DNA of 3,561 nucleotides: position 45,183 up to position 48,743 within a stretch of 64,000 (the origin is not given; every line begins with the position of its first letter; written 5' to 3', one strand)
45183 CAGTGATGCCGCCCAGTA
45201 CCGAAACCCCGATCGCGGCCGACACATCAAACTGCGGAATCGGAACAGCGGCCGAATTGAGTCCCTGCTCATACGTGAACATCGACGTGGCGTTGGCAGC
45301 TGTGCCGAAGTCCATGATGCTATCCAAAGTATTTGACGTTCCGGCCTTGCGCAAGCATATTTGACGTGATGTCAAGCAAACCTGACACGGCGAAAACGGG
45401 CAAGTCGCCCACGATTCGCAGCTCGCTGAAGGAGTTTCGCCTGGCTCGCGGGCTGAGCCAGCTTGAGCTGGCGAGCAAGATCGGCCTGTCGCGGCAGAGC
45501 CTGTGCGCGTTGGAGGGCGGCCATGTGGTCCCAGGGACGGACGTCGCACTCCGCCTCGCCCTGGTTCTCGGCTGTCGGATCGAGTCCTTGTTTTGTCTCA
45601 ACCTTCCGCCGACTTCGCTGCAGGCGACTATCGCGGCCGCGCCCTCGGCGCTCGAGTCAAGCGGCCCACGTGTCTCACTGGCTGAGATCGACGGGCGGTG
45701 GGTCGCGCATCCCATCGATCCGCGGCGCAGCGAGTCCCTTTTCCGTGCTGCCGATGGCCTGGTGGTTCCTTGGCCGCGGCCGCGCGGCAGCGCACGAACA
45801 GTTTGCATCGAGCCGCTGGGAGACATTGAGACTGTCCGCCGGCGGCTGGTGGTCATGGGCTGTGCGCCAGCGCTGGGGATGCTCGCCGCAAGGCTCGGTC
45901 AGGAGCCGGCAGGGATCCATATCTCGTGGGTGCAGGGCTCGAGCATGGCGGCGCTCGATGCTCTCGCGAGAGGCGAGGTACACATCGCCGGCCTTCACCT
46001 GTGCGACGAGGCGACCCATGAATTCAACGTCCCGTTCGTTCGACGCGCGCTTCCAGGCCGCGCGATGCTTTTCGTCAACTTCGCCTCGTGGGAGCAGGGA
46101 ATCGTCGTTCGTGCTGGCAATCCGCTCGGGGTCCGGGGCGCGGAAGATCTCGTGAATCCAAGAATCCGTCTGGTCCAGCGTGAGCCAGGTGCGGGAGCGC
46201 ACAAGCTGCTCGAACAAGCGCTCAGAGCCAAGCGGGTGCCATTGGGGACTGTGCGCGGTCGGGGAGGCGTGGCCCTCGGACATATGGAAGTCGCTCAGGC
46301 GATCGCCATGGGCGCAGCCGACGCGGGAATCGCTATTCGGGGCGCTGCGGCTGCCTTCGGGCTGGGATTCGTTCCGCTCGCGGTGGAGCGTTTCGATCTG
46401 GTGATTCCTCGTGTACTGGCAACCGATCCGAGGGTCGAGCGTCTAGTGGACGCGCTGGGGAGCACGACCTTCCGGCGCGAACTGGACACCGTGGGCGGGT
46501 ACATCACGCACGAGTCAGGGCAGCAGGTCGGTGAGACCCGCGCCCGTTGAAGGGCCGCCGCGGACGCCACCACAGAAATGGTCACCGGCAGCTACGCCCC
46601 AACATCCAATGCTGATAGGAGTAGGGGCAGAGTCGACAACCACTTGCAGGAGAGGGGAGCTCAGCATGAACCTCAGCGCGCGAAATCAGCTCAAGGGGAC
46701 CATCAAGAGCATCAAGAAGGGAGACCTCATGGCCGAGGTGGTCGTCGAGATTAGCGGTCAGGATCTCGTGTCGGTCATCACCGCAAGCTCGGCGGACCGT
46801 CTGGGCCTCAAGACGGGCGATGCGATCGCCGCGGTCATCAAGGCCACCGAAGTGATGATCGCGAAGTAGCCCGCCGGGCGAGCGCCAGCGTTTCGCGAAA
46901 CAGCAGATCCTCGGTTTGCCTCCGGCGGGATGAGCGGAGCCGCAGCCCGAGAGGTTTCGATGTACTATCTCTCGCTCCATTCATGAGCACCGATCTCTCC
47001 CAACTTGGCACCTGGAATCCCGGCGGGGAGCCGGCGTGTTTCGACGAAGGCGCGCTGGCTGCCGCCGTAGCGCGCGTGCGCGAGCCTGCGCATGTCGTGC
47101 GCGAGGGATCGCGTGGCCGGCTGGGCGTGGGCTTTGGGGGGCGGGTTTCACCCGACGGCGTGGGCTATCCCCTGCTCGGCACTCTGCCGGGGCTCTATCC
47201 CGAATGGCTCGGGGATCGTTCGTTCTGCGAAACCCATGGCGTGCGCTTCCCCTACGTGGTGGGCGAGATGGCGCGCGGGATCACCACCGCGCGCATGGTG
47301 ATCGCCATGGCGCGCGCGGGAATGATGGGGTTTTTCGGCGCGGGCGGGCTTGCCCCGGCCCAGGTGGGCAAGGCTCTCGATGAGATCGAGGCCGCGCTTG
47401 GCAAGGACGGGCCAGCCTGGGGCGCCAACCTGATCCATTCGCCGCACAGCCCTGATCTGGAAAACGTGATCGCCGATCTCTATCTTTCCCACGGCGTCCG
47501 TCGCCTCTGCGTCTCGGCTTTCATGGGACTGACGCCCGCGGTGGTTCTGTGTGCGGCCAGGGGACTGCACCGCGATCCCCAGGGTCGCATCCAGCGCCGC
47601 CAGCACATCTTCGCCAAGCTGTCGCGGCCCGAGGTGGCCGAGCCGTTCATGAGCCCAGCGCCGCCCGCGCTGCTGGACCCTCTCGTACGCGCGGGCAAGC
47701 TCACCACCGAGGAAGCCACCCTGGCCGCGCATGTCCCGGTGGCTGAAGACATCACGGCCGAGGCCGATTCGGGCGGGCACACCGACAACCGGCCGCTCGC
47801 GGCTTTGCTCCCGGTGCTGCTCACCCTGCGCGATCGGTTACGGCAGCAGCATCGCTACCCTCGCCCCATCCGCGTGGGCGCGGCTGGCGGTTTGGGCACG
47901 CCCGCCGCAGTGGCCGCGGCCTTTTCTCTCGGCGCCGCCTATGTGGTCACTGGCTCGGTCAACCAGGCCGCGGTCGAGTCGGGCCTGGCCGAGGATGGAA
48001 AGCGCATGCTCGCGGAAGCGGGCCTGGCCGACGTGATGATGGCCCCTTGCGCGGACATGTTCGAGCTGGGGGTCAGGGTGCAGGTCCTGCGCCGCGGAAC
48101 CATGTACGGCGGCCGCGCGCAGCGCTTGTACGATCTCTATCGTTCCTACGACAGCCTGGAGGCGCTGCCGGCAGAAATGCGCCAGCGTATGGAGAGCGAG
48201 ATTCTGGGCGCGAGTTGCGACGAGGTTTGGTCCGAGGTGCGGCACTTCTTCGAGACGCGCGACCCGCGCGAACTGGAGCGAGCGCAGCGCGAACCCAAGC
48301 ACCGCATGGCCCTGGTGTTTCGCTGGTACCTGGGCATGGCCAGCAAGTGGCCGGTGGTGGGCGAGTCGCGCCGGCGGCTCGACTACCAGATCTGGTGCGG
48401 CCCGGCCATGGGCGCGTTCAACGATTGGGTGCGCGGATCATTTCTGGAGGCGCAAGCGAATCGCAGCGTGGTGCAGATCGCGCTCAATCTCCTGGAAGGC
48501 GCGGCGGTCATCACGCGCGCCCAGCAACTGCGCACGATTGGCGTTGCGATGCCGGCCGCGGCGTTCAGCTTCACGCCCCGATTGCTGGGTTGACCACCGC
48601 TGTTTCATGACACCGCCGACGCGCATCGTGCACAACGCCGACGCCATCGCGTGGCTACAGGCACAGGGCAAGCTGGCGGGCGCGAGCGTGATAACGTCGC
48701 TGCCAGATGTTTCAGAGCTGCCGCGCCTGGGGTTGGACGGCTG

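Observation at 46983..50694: PfaD-like enoyl reductase followed by two methyltransferase-like genes that each carry one half of the amino-MTase signature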

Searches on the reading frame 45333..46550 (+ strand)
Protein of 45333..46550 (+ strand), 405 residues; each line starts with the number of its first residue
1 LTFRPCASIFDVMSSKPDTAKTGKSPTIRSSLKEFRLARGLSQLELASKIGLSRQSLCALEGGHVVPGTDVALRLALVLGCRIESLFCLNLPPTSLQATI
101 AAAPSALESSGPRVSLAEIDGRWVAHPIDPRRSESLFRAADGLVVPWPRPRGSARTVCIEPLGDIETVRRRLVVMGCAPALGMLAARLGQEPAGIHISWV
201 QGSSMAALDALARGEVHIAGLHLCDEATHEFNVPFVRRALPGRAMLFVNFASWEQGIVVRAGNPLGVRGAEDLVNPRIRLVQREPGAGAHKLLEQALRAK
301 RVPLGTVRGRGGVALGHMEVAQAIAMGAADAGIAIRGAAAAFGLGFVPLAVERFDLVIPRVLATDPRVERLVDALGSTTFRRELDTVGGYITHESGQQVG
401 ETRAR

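Call 8: search_protein_families(library=pfam, proteins=[window:45333-46550:+], max_evalue=0.1)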
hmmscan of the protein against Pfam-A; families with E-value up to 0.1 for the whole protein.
window:45333-46550:+ (405 aa): 7 families
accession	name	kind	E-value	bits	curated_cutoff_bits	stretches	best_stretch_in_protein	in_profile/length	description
PF12727.12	PBP_like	-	3.7e-60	202.8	27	1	187-375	3-192/193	PBP superfamily domain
PF01381.28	HTH_3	-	8.4e-10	39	23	1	32-84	1-53/55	Helix-turn-helix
PF13560.12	HTH_31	-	5.8e-07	30.2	27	1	32-80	6-55/64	Helix-turn-helix domain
PF12844.13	HTH_19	-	6.6e-06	26.4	30.2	1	32-82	4-54/64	Helix-turn-helix domain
PF13531.11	SBP_bac_11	-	4.2e-05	23.9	25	1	176-340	8-167/227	Bacterial extracellular solute-binding protein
PF13443.12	HTH_26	-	0.0014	19.2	22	1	32-87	2-58/63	Cro/C1-type HTH DNA-binding domain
PF13413.12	HTH_25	-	0.024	14.9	24.6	1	32-64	2-34/62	Helix-turn-helix domain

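Call 9: search_protein_families(library=ncbifam, proteins=[window:45333-46550:+], max_evalue=0.1)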
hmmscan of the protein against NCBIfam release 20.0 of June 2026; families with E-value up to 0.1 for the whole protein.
window:45333-46550:+ (405 aa): 13 families
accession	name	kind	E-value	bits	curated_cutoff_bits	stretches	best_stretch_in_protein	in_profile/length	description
NF011068.0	PRK14498.1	equivalog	6.1e-52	176.5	534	1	113-399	358-644/647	molybdopterin biosynthesis protein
TIGR03070.1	couple_hipB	subfamily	9.4e-07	28.7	71.65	1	30-82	5-57/58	type II toxin-antitoxin system Y4mF family antitoxin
NF041951.1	phage_RstR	subfamily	1.2e-05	25.6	80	1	28-86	3-61/108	RstR family transcriptional repressor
NF003162.0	PRK04140.1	equivalog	0.00054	19.1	263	1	31-83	130-182/317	transcriptional regulator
NF047948.1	male_kill_WMK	equivalog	0.00068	19.2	300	1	27-86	162-221/300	WO male-killing family protein Wmk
NF006015.0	PRK08154.1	subfamily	0.004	16.3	204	1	31-87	34-90/314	anaerobic benzoate catabolism transcriptional regulator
TIGR00270.2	TIGR00270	equivalog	0.005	16.7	110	1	31-81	79-129/159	multiprotein bridging factor aMBF1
NF041493.1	MobT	equivalog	0.021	13.6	600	1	32-76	1-45/383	MobT family relaxase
TIGR02612.1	mob_myst_A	hypoth_equivalog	0.025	14.4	122.6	1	32-102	30-99/150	mobile mystery protein A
NF052239.1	antitox_spr1629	equivalog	0.037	13.1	335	1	30-78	5-53/377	spr1629 family repressor/antitoxin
TIGR02607.1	antidote_HigA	equivalog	0.043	13.6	47.7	1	40-84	20-64/81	HigA family addiction module antitoxin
NF041575.1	antitoxPezA_Strep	equivalog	0.054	13.5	290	1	30-70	4-44/158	type II toxin-antitoxin system antitoxin PezA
NF007408.0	PRK09943.1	equivalog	0.055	13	211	1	31-88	11-68/185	HTH-type transcriptional regulator PuuR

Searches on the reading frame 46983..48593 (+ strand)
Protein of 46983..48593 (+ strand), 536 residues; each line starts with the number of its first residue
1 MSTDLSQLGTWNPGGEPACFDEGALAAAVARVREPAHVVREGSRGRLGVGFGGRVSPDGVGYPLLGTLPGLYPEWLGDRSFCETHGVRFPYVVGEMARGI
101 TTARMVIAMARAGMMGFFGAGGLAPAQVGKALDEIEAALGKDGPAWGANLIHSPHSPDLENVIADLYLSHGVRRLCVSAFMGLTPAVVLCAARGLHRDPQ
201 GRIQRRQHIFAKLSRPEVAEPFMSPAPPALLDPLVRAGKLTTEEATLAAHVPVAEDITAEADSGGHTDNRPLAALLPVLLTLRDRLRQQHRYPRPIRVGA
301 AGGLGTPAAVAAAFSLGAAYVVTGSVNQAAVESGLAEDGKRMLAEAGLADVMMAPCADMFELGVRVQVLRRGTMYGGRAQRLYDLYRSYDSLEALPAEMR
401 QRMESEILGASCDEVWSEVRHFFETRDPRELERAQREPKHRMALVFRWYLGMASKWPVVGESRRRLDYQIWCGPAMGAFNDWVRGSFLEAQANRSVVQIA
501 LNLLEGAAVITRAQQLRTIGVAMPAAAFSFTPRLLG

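Call 8: search_protein_families(library=pfam, proteins=[window:46983-48593:+], max_evalue=0.1)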
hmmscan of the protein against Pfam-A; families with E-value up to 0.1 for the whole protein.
window:46983-48593:+ (536 aa): 3 families
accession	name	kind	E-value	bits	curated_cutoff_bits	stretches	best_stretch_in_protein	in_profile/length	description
PF21607.2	FabD_helical_ins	-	5.3e-31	107.1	27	1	389-468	1-80/80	[Acyl-carrier-protein] S-malonyltransferase, inserted helical domain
PF03060.21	NMO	-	2e-09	37.7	28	1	85-353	8-251/331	Nitronate monooxygenase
PF00478.31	IMPDH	-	0.047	13.1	25.6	0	89-118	35-63/345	IMP dehydrogenase / GMP reductase domain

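Call 9: search_protein_families(library=ncbifam, proteins=[window:46983-48593:+], max_evalue=0.1)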
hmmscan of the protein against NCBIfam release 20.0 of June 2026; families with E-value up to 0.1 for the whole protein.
window:46983-48593:+ (536 aa): 2 families
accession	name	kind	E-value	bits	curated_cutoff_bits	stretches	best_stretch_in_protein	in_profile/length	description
TIGR02814.1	pfaD_fam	subfamily_domain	1e-191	637.6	449.25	1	72-513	2-443/444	PfaD family polyunsaturated fatty acid/polyketide biosynthesis protein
TIGR03151.1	enACPred_II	equivalog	4.6e-09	36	453.1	2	80-164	3-84/307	enoyl-[acyl-carrier-protein] reductase FabK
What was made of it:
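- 46983..48593 (+): Orphan PfaD/Pfa1-type FMN enoyl reductase (536 aa). TIGR02814 matches at E = 1e-191 over profile positions 2-443 of 444 (call 9).
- Checked: 46983-48593 is a PfaD-family gene: TIGR02814, E = 1e-191, 637.6 bits against a cut-off of 449 (call 9).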

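Call 10: search_protein_families(library=padloc, proteins=[window:46983-48593:+], max_evalue=0.1)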
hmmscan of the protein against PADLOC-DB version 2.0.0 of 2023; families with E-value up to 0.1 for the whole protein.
window:46983-48593:+ (536 aa): 0 families

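Call 74: find_related_loci(query=window:46983-48590:+, collection=metagenome_contigs, flank=5000)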
Query window:46983-48590:+ (536 aa) in metagenome_contigs; peptide patterns used: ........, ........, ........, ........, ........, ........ (x = any residue, [..] = any of these).
582 stretches matched a pattern; 441 encode a relative of the query (tblastn E <= 1e-3); the best 80 are kept; 80 distinct loci.
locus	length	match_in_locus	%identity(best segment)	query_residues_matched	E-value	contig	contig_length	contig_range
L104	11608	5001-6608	100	1-536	0e+0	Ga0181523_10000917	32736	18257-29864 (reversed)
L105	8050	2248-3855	100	1-536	0e+0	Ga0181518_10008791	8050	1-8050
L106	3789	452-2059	90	1-536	0e+0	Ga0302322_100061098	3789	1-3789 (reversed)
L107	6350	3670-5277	90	1-536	0e+0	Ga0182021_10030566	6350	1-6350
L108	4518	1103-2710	90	1-536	0e+0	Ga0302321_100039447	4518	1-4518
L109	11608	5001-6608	87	1-536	0e+0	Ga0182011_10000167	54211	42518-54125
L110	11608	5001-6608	91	1-536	0e+0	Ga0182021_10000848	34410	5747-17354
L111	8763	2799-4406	89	1-536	0e+0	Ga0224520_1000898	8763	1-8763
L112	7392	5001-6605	91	1-536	0e+0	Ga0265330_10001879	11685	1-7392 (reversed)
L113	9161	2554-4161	88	1-536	0e+0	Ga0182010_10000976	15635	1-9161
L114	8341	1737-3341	89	1-535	0e+0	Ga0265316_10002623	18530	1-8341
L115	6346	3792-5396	90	1-535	0e+0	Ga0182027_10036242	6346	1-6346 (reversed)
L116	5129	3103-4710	88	1-536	0e+0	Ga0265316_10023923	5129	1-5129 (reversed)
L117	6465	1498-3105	91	1-536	0e+0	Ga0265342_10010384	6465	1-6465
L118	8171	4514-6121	91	1-536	0e+0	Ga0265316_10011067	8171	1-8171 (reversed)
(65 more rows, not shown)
